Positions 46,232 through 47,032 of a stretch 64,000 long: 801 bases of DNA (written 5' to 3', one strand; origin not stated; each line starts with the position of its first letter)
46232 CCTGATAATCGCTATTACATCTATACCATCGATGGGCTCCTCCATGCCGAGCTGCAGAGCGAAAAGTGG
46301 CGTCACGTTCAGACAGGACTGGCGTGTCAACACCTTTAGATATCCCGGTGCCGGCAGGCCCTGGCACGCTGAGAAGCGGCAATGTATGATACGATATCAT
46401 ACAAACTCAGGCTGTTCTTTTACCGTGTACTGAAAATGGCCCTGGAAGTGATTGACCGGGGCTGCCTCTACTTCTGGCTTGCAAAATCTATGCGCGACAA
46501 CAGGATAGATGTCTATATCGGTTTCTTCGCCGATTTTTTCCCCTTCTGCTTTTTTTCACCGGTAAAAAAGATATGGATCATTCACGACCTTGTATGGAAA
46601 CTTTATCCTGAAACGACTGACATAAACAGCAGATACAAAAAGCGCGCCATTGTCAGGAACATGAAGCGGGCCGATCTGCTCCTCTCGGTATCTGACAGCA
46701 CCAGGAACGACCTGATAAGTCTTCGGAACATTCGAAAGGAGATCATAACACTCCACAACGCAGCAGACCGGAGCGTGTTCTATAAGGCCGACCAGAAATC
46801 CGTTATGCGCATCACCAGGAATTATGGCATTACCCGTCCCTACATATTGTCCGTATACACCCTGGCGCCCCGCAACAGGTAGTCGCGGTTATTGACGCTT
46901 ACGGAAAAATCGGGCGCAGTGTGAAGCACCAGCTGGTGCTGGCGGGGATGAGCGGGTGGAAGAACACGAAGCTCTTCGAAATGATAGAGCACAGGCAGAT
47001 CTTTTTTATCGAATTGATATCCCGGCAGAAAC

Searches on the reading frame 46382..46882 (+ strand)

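Call 73: search_protein_families(library=padloc, proteins=[window:46382-46882:+], max_evalue=0.001)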
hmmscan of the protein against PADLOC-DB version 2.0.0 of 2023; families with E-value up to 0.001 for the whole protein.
window:46382-46882:+ (166 aa): 0 families

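Call 77: search_protein_families(library=pfam, proteins=[window:46382-46882:+], max_evalue=0.001)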
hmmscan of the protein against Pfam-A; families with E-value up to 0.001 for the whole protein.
window:46382-46882:+ (166 aa): 1 family
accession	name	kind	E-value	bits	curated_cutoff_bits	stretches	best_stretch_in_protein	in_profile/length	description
PF13439.12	Glyco_transf_4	-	8.8e-07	29.5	28.5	1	30-130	61-168/170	Glycosyltransferase Family 4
